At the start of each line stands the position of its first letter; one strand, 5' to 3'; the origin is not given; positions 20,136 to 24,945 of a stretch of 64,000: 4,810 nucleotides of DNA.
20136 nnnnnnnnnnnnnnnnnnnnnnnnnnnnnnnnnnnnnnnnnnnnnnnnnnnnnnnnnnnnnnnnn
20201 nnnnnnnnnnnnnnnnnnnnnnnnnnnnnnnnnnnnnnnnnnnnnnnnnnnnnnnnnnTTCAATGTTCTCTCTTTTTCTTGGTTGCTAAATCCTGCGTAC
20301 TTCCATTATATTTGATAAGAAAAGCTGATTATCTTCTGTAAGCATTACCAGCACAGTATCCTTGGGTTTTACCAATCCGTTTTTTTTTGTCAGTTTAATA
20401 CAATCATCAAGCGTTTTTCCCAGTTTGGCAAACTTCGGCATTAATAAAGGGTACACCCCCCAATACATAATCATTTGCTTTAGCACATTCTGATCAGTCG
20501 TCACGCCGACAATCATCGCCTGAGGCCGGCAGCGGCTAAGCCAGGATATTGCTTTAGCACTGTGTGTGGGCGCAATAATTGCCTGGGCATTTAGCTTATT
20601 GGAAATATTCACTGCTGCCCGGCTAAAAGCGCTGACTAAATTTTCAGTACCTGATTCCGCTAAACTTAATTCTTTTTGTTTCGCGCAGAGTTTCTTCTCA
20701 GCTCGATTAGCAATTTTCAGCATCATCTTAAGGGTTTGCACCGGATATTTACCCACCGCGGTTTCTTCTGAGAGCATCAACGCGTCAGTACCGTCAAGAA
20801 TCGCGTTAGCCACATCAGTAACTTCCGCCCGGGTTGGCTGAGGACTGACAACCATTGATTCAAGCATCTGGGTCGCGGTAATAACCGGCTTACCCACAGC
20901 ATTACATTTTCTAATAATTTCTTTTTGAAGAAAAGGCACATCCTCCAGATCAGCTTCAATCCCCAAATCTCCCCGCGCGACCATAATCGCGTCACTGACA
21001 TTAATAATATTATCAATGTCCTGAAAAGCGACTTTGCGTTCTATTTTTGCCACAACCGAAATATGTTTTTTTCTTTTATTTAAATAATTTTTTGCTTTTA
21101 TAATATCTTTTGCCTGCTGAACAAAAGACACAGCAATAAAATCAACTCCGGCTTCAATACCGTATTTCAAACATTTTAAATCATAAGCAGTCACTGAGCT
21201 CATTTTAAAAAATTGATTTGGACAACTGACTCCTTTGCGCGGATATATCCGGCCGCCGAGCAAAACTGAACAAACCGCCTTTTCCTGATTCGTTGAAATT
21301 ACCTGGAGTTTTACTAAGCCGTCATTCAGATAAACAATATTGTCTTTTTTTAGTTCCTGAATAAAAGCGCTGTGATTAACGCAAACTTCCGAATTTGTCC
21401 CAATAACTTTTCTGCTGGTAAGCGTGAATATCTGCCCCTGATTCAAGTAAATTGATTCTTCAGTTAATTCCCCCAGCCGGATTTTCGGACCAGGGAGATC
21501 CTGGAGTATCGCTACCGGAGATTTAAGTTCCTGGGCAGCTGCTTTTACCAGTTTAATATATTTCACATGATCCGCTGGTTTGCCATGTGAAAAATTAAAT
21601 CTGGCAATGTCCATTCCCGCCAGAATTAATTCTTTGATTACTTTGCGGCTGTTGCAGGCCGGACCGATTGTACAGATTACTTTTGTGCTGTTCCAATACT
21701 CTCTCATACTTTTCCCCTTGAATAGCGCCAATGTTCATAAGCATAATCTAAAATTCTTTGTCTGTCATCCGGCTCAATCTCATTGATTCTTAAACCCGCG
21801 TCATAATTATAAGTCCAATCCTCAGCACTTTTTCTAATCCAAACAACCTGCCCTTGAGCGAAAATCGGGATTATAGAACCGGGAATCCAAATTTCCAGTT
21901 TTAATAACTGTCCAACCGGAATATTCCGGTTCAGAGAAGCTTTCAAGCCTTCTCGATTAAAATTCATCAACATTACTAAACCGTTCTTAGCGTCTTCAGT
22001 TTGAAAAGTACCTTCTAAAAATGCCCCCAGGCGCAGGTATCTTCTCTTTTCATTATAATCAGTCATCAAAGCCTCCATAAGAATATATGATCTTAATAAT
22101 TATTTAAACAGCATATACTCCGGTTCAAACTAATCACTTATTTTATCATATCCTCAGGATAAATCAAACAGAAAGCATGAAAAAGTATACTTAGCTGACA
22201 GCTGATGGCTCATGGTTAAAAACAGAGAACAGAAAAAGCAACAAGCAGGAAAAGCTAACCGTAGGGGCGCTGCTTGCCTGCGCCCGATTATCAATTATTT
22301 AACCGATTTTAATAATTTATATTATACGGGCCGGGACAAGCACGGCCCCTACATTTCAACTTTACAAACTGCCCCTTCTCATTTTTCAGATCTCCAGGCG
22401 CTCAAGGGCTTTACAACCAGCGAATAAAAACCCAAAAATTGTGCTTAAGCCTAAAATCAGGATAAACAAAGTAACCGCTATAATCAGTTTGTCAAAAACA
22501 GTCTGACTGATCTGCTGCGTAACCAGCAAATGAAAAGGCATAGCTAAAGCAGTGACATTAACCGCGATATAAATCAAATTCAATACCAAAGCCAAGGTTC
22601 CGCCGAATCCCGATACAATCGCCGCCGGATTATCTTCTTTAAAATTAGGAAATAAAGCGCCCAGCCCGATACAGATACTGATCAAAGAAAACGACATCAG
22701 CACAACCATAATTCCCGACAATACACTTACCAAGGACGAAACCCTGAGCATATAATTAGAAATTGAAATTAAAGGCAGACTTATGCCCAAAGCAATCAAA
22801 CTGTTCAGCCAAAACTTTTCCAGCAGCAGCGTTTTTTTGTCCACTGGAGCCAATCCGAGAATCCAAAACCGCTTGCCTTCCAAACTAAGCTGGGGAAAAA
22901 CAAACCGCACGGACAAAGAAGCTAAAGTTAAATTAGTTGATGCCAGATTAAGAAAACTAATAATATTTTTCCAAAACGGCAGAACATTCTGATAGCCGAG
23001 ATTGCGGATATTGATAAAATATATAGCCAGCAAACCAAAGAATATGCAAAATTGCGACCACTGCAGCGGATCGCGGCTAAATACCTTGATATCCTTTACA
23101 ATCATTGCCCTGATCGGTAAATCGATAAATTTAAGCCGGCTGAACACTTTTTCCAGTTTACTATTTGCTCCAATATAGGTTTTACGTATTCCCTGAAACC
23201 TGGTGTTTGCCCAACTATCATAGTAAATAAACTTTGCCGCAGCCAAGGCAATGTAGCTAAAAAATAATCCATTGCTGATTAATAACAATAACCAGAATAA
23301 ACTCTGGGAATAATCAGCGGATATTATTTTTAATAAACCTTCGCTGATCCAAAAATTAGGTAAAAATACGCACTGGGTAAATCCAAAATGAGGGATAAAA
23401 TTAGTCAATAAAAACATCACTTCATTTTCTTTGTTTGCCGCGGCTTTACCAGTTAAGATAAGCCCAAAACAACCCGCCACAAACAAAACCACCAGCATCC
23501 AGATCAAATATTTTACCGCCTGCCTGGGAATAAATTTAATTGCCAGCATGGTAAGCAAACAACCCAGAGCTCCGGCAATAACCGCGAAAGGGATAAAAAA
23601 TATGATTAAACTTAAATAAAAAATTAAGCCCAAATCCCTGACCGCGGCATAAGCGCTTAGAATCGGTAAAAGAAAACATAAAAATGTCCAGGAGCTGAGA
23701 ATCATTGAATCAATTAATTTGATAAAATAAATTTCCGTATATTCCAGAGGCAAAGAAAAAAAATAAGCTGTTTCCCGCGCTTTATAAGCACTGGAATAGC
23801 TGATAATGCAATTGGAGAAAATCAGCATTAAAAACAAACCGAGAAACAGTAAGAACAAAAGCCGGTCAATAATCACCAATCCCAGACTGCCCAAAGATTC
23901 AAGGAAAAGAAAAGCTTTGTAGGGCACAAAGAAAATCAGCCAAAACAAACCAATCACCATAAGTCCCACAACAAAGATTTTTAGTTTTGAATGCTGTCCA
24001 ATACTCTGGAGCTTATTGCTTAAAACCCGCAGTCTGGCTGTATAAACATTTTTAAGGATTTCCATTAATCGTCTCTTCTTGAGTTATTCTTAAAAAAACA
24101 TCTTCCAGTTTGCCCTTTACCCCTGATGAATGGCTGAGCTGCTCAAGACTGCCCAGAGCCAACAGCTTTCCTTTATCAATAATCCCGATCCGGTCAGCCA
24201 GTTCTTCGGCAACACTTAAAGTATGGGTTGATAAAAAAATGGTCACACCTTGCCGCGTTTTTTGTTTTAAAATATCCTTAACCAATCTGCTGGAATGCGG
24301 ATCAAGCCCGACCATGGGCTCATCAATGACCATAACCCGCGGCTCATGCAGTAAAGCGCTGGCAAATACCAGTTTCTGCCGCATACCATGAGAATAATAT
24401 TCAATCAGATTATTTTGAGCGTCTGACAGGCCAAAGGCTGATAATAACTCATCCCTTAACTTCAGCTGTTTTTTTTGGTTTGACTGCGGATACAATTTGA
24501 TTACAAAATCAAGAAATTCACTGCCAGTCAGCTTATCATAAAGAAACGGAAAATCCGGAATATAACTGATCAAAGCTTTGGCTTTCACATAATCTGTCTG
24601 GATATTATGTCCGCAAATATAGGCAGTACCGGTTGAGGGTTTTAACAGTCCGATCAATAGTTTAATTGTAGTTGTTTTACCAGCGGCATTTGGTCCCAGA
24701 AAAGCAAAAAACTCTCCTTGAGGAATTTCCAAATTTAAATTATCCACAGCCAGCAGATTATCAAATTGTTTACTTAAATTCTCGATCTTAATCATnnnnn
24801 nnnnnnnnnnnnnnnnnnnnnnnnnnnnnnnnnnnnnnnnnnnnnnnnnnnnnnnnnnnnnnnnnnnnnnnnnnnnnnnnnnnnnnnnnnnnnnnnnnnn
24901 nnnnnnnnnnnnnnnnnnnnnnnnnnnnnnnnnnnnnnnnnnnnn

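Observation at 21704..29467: Operon linking a giant PilX-N-domain protein, two PilZ receptors, a transglutaminase-like enzyme and an ABC-2 exporter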

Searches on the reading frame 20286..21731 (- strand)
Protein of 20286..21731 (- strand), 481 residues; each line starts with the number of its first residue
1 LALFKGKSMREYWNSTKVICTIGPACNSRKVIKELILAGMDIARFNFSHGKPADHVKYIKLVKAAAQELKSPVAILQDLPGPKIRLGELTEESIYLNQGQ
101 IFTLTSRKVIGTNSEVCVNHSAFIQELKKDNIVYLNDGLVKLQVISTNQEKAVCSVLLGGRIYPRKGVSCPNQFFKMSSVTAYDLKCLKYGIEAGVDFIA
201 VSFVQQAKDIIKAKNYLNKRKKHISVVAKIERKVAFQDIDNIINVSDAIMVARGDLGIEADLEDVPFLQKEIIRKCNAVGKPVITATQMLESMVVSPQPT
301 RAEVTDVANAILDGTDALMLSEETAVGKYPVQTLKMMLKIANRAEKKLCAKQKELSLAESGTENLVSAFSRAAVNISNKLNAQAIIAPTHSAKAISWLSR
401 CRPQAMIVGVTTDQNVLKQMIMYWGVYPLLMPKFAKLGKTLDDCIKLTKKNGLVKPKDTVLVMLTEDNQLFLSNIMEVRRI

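Call 4: search_protein_families(library=pfam, proteins=[window:20286-21731:-], max_evalue=0.01)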
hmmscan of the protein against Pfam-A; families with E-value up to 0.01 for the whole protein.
window:20286-21731:- (481 aa): 2 families
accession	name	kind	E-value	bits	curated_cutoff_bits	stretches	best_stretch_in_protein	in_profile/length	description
PF00224.27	PK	-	2.1e-106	356.2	30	1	15-333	3-327/328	Pyruvate kinase, barrel domain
PF02887.21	PK_C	-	1.1e-21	77.4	28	1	368-463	2-97/114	Pyruvate kinase, alpha/beta domain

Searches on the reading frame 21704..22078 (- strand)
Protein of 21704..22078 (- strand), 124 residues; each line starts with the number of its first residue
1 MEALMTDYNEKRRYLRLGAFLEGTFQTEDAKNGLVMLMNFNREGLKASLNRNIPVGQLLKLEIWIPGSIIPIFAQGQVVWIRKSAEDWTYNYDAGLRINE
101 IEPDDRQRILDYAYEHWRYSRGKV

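Call 4: search_protein_families(library=pfam, proteins=[window:21704-22078:-], max_evalue=0.01)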
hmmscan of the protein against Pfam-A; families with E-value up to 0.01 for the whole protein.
window:21704-22078:- (124 aa): 1 family
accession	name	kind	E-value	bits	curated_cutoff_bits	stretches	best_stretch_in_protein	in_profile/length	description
PF07238.19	PilZ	-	1.3e-09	38.7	22.5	1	10-114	1-101/102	PilZ domain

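Call 9: search_protein_families(library=ncbifam, proteins=[window:21704-22078:-], max_evalue=0.01)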
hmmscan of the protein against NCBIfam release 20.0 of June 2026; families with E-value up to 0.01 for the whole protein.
window:21704-22078:- (124 aa): 1 family
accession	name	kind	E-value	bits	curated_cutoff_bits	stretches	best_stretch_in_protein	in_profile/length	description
TIGR02266.1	gmx_TIGR02266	paralog_domain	0.00011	22.3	68.7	1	39-111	23-93/96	TIGR02266 family protein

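Call 83: search_protein_families(library=padloc, proteins=[window:21704-22066:-], max_evalue=0.001)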
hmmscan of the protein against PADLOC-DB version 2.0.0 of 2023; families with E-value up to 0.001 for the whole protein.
window:21704-22066:- (120 aa): 0 families

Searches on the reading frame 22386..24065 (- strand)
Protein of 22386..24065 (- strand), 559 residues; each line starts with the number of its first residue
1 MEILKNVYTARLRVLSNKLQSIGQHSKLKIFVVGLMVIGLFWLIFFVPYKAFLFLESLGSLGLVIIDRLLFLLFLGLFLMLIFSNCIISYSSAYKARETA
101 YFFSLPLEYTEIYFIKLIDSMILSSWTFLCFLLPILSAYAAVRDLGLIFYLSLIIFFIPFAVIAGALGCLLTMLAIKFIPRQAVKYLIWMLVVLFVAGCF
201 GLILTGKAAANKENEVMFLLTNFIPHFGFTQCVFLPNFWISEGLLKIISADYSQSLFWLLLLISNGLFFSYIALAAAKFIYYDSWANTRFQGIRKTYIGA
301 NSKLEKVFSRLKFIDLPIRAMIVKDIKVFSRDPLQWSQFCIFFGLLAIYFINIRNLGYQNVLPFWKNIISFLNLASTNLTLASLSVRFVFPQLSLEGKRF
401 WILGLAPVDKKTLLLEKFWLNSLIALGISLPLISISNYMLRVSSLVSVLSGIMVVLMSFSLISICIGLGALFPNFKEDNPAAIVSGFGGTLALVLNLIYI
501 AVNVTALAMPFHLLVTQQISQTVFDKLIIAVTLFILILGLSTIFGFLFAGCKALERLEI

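Call 4: search_protein_families(library=pfam, proteins=[window:22386-24065:-], max_evalue=0.01)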
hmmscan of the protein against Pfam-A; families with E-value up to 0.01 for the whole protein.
window:22386-24065:- (559 aa): 1 family
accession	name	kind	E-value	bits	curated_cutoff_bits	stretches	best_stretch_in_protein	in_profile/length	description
PF16949.11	ABC_tran_2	-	3.2e-136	455.8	25.7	1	25-559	5-542/542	Putative ATP-binding cassette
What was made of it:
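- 22386..24065 (-): Polytopic permease of family PF16949 (ABC_tran_2 / 12TM_1), overlapping the ATPase gene by 14 nt. PF16949 3.2e-136 (call 4).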

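Call 9: search_protein_families(library=ncbifam, proteins=[window:22386-24065:-], max_evalue=0.01)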
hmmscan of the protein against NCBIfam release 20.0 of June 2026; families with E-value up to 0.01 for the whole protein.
window:22386-24065:- (559 aa): 0 families

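Call 83: search_protein_families(library=padloc, proteins=[window:22386-24065:-], max_evalue=0.001)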
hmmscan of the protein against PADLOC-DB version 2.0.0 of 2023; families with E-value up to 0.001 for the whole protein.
window:22386-24065:- (559 aa): 0 families

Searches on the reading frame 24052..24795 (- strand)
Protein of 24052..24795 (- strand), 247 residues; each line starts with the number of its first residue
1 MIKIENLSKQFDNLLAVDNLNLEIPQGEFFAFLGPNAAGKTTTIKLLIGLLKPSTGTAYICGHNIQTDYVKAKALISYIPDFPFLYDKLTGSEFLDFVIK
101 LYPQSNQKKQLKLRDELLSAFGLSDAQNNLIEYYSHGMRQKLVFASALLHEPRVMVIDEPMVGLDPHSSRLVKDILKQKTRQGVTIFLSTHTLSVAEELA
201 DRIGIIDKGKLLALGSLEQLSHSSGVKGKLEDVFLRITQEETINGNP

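Call 4: search_protein_families(library=pfam, proteins=[window:24052-24795:-], max_evalue=0.01)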
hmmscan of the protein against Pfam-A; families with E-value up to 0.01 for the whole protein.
window:24052-24795:- (247 aa): 4 families
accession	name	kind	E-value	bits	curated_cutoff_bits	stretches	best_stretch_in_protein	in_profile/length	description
PF00005.33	ABC_tran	-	3.8e-25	89.5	25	1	18-161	2-136/137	ABC transporter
PF13304.12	AAA_21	-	1.3e-12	48.9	27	1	75-191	152-298/304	AAA domain, putative AbiEii toxin, Type IV TA system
PF13401.12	AAA_22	-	0.0024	18.6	27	1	29-159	7-92/130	AAA domain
PF13175.12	AAA_15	-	0.0071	16.4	32.1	0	29-54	25-50/374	AAA ATPase domain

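Call 9: search_protein_families(library=ncbifam, proteins=[window:24052-24795:-], max_evalue=0.01)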
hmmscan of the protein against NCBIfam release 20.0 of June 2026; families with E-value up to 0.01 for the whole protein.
window:24052-24795:- (247 aa): 188 families (the best 25 are shown)
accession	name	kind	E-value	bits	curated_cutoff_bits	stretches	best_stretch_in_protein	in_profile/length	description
TIGR01188.1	drrA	subfamily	5.9e-65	219.5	312.45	1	9-225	1-216/302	daunorubicin resistance ABC transporter, ATP-binding protein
NF033858.1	ABC2_perm_RbbA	equivalog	1.1e-52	179.1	1050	1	2-242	267-505/909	ribosome-associated ATPase/putative transporter RbbA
TIGR03522.1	GldA_ABC_ATP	equivalog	3.1e-48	164.8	402.6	1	2-224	3-223/301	gliding motility-associated ABC transporter ATP-binding subunit GldA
TIGR03740.1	galliderm_ABC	subfamily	1e-44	152.9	309.75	1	3-217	2-208/223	lantibiotic protection ABC transporter ATP-binding subunit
NF010060.0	PRK13537.1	equivalog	8.7e-44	149.7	521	1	2-221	16-234/314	nodulation factor ABC transporter ATP-binding protein NodI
TIGR03864.1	PQQ_ABC_ATP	hypoth_equivalog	1.2e-38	132.9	302.25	1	2-238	2-236/236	ABC transporter, ATP-binding subunit, PQQ-dependent alcohol dehydrogenase system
TIGR04406.1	LPS_export_lptB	equivalog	3e-38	131.5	240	1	2-227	2-229/239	LPS export ABC transporter ATP-binding protein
NF010059.0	PRK13536.1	equivalog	7.2e-38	130.2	549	1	2-220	44-261/342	nodulation factor ABC transporter ATP-binding protein NodI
TIGR01257.1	rim_protein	equivalog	3.6e-37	126.9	4012.85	1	4-216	931-1143/2272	rim ABC transporter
TIGR01288.1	nodI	equivalog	4.4e-36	124.4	424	1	2-218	5-220/303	nodulation factor ABC transporter ATP-binding protein NodI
NF040840.2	tungstate_WtpC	equivalog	2.9e-34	118.9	440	1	1-220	1-218/347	tungstate ABC transporter ATP-binding protein WtpC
TIGR00968.1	3a0106s01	subfamily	4.6e-33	114.7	342.75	1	2-222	1-220/237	sulfate ABC transporter ATP-binding protein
NF047565.1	PSM_export_PmtA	equivalog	2.8e-32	112.1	350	1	2-232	3-228/282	phenol-soluble modulin export ABC transporter ATP-binding protein PmtA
TIGR03410.1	urea_trans_UrtE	equivalog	3.1e-31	108.6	285.8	1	3-223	2-222/230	urea ABC transporter ATP-binding subunit UrtE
TIGR03411.1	urea_trans_UrtD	equivalog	9.7e-31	107.3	304.1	1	2-226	3-235/242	urea ABC transporter ATP-binding protein UrtD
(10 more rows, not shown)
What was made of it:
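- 24052..24795 (-): ABC ATPase (DrrA/ABC-2 type); its start overlaps the TGase-like gene by 4 nt. ABC_tran 3.8e-25 (call 4); TIGR01188 drrA 5.9e-65 (call 9).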

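Call 83: search_protein_families(library=padloc, proteins=[window:24052-24795:-], max_evalue=0.001)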
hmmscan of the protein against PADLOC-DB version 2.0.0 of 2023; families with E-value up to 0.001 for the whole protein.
window:24052-24795:- (247 aa): 21 families
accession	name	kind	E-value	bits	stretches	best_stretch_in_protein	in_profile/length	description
PDLC04135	mad3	-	7.1e-24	83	2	123-208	251-339/374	mads_3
PDLC02980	AriA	-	1.2e-11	43.1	1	80-192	157-299/304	-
PDLC04140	mad8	-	6.5e-09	33.7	1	17-196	17-237/314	mads_8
PDLC04213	HEC-02A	-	1.4e-08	32.7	1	141-199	222-279/337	-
PDLC04176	HEC-01A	-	1.2e-06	26.1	1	147-200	269-325/371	-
PDLC02335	AbiLi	-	2.1e-06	25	0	131-197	173-242/326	AbiLi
PDLC04214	HEC-02A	-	2.4e-06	25.1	1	146-199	232-285/338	-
PDLC02914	ATPase-Toprim_I-B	-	3.3e-06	24.5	0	151-201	202-253/443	-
PDLC04175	HEC-01A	-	9.4e-06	22.9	1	135-199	250-315/363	-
PDLC02915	ATPase-Toprim_I-B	-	9.6e-06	22.7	0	154-202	258-305/623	-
PDLC00075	GajA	-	1.2e-05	22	1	131-199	246-313/536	AAA ATPase domain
PDLC04146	HEC-02B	-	1.5e-05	22.2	1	140-199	228-286/344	-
PDLC04168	GajA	-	3.9e-05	20.5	1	149-200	274-326/570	-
PDLC04033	PD-T4-4_A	-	5.3e-05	20.6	1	149-203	323-377/460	-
PDLC03878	NsnB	-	7.4e-05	20.7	0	144-206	229-289/345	-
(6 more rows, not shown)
